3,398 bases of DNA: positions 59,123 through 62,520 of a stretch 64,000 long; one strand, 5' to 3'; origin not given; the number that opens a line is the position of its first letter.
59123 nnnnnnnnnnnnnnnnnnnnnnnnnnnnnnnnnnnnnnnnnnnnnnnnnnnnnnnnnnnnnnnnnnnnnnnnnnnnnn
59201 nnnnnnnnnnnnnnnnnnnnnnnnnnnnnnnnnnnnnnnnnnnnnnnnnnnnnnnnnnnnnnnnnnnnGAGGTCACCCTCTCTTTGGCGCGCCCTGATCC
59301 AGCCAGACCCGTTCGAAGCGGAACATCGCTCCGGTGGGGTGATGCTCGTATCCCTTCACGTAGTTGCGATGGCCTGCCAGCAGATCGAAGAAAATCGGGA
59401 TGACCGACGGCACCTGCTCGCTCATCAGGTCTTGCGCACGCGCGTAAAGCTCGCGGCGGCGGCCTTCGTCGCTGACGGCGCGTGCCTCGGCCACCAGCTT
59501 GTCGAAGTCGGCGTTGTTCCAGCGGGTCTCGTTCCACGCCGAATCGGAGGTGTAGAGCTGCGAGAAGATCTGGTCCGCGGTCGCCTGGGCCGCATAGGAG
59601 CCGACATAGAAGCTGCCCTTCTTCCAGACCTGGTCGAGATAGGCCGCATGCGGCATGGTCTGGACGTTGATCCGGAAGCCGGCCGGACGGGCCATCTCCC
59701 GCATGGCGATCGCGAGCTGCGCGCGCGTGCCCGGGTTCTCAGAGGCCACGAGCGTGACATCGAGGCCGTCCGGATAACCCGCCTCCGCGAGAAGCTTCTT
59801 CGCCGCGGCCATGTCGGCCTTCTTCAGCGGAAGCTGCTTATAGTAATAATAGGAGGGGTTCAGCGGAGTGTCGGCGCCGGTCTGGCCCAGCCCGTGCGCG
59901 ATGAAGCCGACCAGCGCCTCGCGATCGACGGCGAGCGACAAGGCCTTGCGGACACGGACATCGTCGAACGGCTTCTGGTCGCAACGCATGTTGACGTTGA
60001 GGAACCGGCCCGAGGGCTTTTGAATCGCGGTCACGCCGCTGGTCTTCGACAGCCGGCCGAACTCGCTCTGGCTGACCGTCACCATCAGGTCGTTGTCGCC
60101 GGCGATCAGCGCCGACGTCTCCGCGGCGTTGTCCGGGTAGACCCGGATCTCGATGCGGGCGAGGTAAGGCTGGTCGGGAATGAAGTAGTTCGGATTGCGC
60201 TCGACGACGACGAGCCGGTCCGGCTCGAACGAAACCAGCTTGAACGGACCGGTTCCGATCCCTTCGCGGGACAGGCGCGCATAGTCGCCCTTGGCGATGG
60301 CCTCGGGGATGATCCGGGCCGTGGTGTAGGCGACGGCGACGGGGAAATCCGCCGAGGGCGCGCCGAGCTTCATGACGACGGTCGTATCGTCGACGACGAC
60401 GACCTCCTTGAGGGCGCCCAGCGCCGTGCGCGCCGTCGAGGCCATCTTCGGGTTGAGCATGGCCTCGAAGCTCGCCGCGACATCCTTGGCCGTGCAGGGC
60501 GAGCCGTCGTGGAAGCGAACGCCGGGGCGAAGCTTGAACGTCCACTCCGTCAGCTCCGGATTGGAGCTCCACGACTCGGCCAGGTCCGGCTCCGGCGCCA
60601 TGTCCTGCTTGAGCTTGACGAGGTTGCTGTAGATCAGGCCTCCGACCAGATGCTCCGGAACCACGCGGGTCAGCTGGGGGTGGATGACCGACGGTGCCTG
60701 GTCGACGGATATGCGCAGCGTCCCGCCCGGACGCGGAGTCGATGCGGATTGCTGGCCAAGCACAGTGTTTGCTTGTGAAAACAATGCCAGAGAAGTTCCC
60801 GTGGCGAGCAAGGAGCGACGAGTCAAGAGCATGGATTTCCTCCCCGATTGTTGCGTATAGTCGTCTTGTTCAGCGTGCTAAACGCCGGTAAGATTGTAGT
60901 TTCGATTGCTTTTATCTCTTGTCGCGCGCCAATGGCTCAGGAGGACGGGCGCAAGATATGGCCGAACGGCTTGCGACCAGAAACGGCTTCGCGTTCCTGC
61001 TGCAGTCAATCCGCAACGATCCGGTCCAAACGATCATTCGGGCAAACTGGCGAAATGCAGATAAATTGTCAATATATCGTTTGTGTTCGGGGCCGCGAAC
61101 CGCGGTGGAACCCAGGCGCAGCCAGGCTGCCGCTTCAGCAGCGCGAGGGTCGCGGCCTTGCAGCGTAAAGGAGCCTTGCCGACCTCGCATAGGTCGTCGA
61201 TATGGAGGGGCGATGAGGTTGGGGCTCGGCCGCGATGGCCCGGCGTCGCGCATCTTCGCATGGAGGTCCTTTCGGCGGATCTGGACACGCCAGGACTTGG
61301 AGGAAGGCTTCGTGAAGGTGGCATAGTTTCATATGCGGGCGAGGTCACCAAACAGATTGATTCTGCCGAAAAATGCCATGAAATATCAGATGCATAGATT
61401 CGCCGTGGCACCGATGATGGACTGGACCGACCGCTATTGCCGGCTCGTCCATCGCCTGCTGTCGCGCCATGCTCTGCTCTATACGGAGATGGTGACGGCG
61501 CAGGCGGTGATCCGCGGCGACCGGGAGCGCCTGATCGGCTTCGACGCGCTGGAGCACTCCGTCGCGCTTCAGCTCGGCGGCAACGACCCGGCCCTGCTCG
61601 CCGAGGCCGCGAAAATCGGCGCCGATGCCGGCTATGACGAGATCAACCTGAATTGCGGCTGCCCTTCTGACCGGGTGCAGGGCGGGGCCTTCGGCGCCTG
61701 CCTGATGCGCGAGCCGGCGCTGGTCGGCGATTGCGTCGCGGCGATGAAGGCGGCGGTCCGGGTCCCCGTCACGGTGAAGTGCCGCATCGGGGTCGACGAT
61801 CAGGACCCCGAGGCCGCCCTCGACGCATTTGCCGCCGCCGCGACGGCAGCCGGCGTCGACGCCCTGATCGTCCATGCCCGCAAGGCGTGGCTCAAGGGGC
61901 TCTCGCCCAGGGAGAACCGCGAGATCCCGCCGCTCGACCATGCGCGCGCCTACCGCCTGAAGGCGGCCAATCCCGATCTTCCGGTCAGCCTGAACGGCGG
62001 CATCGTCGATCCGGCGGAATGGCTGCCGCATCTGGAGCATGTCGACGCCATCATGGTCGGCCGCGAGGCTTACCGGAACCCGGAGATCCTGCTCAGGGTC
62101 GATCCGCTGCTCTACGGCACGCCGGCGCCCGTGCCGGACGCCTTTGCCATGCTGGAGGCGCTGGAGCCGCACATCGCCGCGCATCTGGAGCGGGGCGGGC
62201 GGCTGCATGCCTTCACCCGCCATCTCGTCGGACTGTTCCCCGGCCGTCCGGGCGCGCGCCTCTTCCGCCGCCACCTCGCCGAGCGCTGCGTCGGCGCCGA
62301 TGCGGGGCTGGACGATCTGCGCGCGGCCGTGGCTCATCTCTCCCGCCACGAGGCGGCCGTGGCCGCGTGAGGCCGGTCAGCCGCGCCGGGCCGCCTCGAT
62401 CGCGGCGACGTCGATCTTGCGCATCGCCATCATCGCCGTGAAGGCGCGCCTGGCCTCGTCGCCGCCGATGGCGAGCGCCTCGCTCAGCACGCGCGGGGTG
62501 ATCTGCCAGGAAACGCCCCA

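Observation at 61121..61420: Hidden integrase ghost reveals a fossil dusA-integrated island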

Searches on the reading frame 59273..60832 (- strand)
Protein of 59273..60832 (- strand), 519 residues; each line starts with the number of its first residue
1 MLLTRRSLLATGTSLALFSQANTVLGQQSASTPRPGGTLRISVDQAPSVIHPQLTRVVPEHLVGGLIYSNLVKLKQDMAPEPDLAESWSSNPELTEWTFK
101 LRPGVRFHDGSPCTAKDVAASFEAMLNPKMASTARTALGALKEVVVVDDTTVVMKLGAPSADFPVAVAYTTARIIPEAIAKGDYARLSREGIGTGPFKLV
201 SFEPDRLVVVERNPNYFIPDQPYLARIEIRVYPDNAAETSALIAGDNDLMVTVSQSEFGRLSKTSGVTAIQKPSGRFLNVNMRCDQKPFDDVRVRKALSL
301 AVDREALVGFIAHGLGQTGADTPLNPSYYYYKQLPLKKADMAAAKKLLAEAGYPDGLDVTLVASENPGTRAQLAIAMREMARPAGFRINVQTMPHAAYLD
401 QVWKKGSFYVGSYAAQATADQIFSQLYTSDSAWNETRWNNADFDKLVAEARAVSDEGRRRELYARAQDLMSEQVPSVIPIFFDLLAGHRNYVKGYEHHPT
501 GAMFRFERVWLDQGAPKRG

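Call 40: search_protein_families(library=pfam, proteins=[window:59273-60832:-])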
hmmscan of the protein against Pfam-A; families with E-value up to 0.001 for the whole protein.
window:59273-60832:- (519 aa): 1 family
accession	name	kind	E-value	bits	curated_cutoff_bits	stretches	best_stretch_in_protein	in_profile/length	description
PF00496.27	SBP_bac_5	-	1.8e-86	291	32.4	1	80-433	2-366/368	Bacterial extracellular solute-binding proteins, family 5 Middle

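Call 41: find_homologous_proteins(query=window:59273-60832:-)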
Query window:59273-60832:- (519 aa): 4250 proteins with E <= 0.001 among 8000 candidates; the best 120 are listed.
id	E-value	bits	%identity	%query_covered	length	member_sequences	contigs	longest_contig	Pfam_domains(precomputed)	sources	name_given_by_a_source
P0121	0.0e+0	1047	100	89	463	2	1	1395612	PF00496.28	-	-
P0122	1.9e-281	952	80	100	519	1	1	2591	PF00496.28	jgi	jgi:peptide/nickel transport system substrate-binding protein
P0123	4.7e-229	779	70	94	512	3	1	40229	PF00496.28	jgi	-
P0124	2.1e-228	777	66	100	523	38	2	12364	PF00496.28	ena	-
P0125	3.8e-228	776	66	99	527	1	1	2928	PF00496.28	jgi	jgi:peptide/nickel transport system substrate-binding protein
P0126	2.7e-227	773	66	100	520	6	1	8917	PF00496.28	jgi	jgi:peptide/nickel transport system substrate-binding protein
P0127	1.7e-225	768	67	100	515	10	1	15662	PF00496.28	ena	-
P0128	6.8e-225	766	66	100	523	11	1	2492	PF00496.28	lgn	-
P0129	1.9e-224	764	66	100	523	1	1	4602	PF00496.28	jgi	-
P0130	2.1e-224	764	65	100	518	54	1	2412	PF00496.28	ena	-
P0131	5.9e-224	762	67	99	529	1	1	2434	PF00496.28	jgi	jgi:peptide/nickel transport system substrate-binding protein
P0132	3.6e-223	760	66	99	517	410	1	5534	PF00496.28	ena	-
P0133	2.9e-222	757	65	99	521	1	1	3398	PF00496.28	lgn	-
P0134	5.8e-222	756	65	100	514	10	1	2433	PF00496.28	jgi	-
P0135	6.1e-221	753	66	100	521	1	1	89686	PF00496.28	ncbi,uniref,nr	ncbi:ABC transporter substrate-binding protein [Limobrevibacterium gyesilva]|uniref:ABC transporter 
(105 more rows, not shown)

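Call 67: find_encoding_contigs(protein=P0122, flank=3000, max_places=3)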
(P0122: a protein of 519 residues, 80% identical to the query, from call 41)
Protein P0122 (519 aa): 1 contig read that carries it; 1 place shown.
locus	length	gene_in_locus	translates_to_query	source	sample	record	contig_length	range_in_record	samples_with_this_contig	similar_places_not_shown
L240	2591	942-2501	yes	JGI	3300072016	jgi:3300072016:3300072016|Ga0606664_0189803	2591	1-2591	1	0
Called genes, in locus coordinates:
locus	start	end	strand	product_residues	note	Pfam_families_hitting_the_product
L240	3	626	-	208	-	?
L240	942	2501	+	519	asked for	PF00496:SBP_bac_5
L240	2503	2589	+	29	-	?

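Call 68: find_encoding_contigs(protein=P0123, flank=10000, max_places=2)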
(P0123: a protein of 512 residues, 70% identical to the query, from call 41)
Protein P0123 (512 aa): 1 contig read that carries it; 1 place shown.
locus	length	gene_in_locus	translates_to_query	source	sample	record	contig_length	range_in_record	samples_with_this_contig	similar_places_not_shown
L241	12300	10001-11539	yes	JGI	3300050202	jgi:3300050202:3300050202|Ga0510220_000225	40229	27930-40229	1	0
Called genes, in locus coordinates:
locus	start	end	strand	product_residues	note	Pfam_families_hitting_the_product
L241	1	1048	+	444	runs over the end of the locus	PF26769:HAMP_PhoQ (faint), PF00512:HisKA, PF02518:HATPase_c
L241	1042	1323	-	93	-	-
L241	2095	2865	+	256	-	PF09339:HTH_IclR, PF12802:MarR_2 (weak), PF25213:HVO_A0261_N (weak), PF01614:IclR_C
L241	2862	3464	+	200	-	-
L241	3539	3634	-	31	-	-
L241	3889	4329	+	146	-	PF02653:BPD_transp_2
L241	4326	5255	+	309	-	PF02653:BPD_transp_2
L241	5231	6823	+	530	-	PF02463:SMC_N (faint), PF03193:RsgA_GTPase (faint), PF13175:AAA_15 (faint), PF13476:AAA_23 (faint), PF00005:ABC_tran, PF13191:AAA_16 (faint), PF12399:BCA_ABC_TP_C, PF00005:ABC_tran, +5 more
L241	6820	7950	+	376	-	PF13433:Peripla_BP_5 (weak), PF13458:Peripla_BP_6, PF01094:ANF_receptor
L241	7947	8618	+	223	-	PF00596:Aldolase_II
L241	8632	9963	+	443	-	PF00355:Rieske, PF19112:VanA_C (weak)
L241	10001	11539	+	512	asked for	PF00496:SBP_bac_5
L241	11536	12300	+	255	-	?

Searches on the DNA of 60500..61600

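Call 54: search_rna_families(source=window, start=60500, end=61600, threshold=evalue, max_evalue=1)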
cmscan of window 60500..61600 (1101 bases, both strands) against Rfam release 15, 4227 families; matches with E-value up to 1: 0.
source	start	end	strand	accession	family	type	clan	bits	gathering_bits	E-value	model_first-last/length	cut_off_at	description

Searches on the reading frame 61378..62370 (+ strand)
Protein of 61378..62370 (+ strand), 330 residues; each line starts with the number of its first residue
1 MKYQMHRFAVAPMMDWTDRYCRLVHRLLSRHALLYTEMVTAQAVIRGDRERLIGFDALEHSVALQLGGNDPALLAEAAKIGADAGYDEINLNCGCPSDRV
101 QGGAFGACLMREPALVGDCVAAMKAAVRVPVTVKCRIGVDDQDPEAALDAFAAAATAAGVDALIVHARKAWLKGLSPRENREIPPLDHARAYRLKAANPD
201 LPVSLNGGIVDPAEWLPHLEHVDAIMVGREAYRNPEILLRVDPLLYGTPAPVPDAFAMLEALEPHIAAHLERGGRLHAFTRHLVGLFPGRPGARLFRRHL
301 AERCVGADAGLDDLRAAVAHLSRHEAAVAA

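Call 8: find_related_loci(query=window:61378-62370:+, collection=genome_contigs, flank=10000)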
Query window:61378-62370:+ (330 aa) in genome_contigs; peptide patterns used: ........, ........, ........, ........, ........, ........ (x = any residue, [..] = any of these).
600 stretches matched a pattern (row limit reached: there are more); 565 encode a relative of the query (tblastn E <= 1e-3); the best 80 are kept; 80 distinct loci.
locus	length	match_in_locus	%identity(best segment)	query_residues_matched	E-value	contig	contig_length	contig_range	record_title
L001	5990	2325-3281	86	7-325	0e+0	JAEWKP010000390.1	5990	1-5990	MAG: Proteobacteria bacterium isolate OH_PBrB_47 k127_757801, whole genome shotgun sequence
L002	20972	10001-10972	85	2-325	0e+0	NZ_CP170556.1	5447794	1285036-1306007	Bosea sp. UC22_33 chromosome, complete genome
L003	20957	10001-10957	85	7-325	0e+0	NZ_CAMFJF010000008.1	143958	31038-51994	MAG: uncultured Bosea sp. isolate SRR12456171_bin.10_metaWRAP_v1.3_MAG ERZ12289969.87, whole genome shotgun sequence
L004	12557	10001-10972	83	6-329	0e+0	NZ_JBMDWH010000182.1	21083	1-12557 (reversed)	MAG: Bosea sp. (in: a-proteobacteria) isolate ContRs0_14 ContRs0_contig182, whole genome shotgun sequence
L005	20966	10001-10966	82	3-324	3e-179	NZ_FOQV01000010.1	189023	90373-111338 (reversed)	Bosea sp. OK403, whole genome shotgun sequence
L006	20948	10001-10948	84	6-321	5e-178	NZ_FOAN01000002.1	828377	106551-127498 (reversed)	Bosea lupini strain LMG 26383,CCUG 61248,R- 45681, whole genome shotgun sequence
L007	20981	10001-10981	82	4-330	3e-178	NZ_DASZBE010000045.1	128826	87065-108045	MAG: Bosea sp. (in: a-proteobacteria) isolate SMAG_U6407 k141_1853, whole genome shotgun sequence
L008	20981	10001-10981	81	4-330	1e-175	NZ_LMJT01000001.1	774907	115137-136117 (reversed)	Bosea sp. Root381 contig_1, whole genome shotgun sequence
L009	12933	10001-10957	71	7-324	1e-150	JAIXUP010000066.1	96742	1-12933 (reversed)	MAG: Hyphomicrobiales bacterium isolate D1_MAG_00033 pond_D1_MAG_00033_000000000069, whole genome shotgun sequence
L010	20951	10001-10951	69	7-323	3e-143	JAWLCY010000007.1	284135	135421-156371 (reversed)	MAG: Saliniramus sp. isolate 15dZY3.bin.75 NODE_64_length_284135_cov_25.905146, whole genome shotgun sequence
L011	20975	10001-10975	81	7-330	3e-176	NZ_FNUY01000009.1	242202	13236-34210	Bosea lathyri strain DSM 26656, whole genome shotgun sequence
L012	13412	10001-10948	68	8-323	1e-137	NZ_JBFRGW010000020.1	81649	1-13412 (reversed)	Microvirga sp. 2MCAF35 SCAFFOLD_19, whole genome shotgun sequence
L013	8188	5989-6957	65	7-329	1e-137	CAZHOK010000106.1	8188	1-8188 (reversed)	MAG TPA_asm: uncultured Beijerinckia sp. isolate SRP193358_co1_95 genome assembly, contig: NODE_26818_length_8188_cov_4.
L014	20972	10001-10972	65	2-326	5e-133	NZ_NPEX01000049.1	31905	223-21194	Rhodoplanes roseus strain DSM 5909 NODE_49_length_31905_cov_31.0753, whole genome shotgun sequence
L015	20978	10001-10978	65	7-329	2e-131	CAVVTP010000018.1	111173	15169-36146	MAG: uncultured Alphaproteobacteria bacterium isolate MFD04463.bin.1.222 genome assembly, contig: contig_53448, whole ge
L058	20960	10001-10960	61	4-323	6e-120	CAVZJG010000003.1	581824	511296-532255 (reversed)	MAG: uncultured Alphaproteobacteria bacterium isolate MFD01112.bin.1.17 genome assembly, contig: contig_5804, whole geno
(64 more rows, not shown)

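Call 17: find_homologous_proteins(query=L058:8815-9876:-)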
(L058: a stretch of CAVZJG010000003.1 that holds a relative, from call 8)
Query L058:8815-9876:- (353 aa): 4927 proteins with E <= 0.001 among 8000 candidates; the best 120 are listed.
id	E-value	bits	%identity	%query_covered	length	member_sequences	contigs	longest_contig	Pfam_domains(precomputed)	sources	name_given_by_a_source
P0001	1.8e-219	746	95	100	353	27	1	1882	PF00589.28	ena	-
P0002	1.7e-209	713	91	99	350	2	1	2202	PF00589.28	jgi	jgi:integrase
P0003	8.3e-209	711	94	96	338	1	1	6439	PF00589.28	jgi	jgi:integrase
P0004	1.5e-208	710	90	100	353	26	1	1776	PF00589.28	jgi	jgi:integrase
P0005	5.1e-207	705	89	100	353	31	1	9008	PF00589.28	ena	-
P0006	7.9e-205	698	88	100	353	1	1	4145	PF00589.28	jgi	jgi:integrase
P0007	2.5e-204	696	88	100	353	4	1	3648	PF00589.28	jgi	jgi:integrase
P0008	4.8e-202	689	87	100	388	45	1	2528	PF00589.28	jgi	jgi:integrase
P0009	1.3e-201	687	87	100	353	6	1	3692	PF00589.28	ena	-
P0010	3.8e-201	686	88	100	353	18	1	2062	PF00589.28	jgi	jgi:integrase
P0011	6.0e-200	682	87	100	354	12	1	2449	PF00589.28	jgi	jgi:integrase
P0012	5.2e-199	679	88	98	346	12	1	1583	PF00589.28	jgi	jgi:integrase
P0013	5.6e-199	679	88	99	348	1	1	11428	PF00589.28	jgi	jgi:integrase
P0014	9.2e-199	678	86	100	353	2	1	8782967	PF00589.28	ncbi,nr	ncbi:Phage integrase family protein [Rhizobiales bacterium GAS191]|nr:Phage integrase family protein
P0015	1.2e-198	677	87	99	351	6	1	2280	PF00589.28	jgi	jgi:integrase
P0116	2.2e-174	598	74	100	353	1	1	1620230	PF00589.28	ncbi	ncbi:site-specific integrase [Bosea sp. NPDC055332]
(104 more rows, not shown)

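Call 24: search_dna_similar(query=L058:8815-9876:-, collection=phages, mode=protein, max_rows=30)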
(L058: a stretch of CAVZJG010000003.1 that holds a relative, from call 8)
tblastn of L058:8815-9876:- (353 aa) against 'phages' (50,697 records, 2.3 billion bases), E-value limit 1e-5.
Records with a match: 510; places in all: 514; records where one place covers at least 80% of the query: 178.
Best place of each record, by identity: <60% 510.
By first word of the organism name: Burkholderia 72; Salmonella 71; Pseudomonas 66; Ralstonia 60; Escherichia 40; Vibrio 34; Klebsiella 20; Enterobacteria 19; Mannheimia 12; Shigella 11; and 37 more.
By host as written in the record: - 49; Ralstonia solanacearum 30; Pseudomonas aeruginosa 29; Escherichia coli 18; Burkholderia sp. 18; Burkholderia pseudomallei 16; Salmonella enterica 11; Salmonella sp. 11; and 205 more.
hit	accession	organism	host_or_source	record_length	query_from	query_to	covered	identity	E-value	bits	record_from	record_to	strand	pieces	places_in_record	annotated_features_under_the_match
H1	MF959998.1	Marinobacter phage PS6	Marinobacter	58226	1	351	99%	40.8%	1e-70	244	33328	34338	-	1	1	shufflon-specific DNA recombinase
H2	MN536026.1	Pseudomonas phage vB_Pae-SS2019XI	Pseudomonas aeruginosa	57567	12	351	96%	39.8%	1e-62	221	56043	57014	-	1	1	integrase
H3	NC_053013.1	Pseudomonas phage vB_Pae-SS2019XI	Pseudomonas aeruginosa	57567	12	351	96%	39.8%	1e-62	221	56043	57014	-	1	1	site-specific integrase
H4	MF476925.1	Klebsiella phage YMC16/01/N133_KPN_BP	Klebsiella pneumoniae YMC16/01/N133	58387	1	345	98%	37.6%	3e-58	209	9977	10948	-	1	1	hypothetical protein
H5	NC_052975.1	Klebsiella phage YMC16/01/N133_KPN_BP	Klebsiella pneumoniae YMC16/01/N133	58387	1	345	98%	37.6%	3e-58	209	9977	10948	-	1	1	integrase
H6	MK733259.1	Yersinia phage YeP1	Yersinia enterocolitica ...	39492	16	345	93%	38.3%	6e-63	222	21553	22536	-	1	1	integrase family protein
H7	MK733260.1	Yersinia phage YeP2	Yersinia enterocolitica ...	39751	16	345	93%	38.3%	6e-63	222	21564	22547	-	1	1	site-specific recombinase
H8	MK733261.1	Yersinia phage YeP3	Yersinia enterocolitica QH2012-y91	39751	16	345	93%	38.3%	6e-63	222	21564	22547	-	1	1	integrase family protein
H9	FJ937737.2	Burkholderia phage BcepIL02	Burkholderia cenocepacia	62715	11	339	93%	37.9%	1e-53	195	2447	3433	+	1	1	tyrosine recombinase-like protein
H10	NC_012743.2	Burkholderia phage BcepIL02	Burkholderia cenocepacia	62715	11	339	93%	37.9%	1e-53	195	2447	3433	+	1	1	tyrosine recombinase-like protein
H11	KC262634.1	Pseudomonas phage H66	Pseudomonas aeruginosa HIM-6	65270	1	339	96%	36.7%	4e-53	194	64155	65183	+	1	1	putative integrase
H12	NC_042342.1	Pseudomonas phage H66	Pseudomonas aeruginosa HIM-6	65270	1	339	96%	36.7%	4e-53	194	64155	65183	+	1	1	tyrosine-type recombinase/integrase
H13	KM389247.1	Pseudomonas phage JBD90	-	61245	1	339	96%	36.7%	6e-53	193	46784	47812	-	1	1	record has no annotation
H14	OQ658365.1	Pseudomonas phage sp.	Pseudomonas aeruginosa PACL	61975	1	339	96%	36.7%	6e-53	193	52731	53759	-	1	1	integrase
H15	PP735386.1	Pseudomonas phage vB_PaeP-F1Pa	Pseudomonas aeruginosa ATCC 15692 (PAO1)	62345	1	339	96%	36.7%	6e-53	193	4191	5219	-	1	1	integrase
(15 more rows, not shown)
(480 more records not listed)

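Call 40: search_protein_families(library=pfam, proteins=[L058:8815-9876:-, window:61378-62370:+])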
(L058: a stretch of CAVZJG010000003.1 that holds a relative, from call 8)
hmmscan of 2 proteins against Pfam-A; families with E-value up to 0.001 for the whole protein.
L058:8815-9876:- (353 aa): 1 family
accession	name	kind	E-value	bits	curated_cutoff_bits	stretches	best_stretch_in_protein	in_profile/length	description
PF00589.27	Phage_integrase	-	5.4e-23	82.1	27.1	1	175-341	4-170/172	Phage integrase family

window:61378-62370:+ (330 aa): 1 family
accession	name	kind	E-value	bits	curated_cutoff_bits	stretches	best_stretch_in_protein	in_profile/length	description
PF01207.24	Dus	-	9.7e-79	265.1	20.4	1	10-302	2-291/311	Dihydrouridine synthase (Dus)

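Call 46: find_encoding_contigs(protein=P0116, flank=10000, max_places=2)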
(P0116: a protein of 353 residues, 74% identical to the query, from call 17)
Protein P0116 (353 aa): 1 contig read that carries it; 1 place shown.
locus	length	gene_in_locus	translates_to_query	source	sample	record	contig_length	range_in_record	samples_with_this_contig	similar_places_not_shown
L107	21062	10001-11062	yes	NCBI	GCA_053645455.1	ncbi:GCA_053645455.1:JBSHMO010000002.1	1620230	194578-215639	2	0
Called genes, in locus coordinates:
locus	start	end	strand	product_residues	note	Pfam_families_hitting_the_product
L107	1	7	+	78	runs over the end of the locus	PF04014:MazE_antitoxin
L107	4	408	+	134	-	PF01850:PIN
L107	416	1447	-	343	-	PF02277:DBI_PRT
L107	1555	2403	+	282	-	PF02654:CobS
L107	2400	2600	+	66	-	PF06945:DUF1289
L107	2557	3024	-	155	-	PF00583:Acetyltransf_1, PF13673:Acetyltransf_10 (weak), PF13508:Acetyltransf_7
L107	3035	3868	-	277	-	PF01925:TauE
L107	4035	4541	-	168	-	-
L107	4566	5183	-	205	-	-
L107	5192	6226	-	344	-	PF16868:NMT1_3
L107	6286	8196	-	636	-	-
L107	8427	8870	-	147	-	PF14539:DUF4442, PF03061:4HBT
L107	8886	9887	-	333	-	PF01207:Dus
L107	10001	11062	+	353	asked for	PF00589:Phage_integrase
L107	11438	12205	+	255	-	PF01381:HTH_3 (weak)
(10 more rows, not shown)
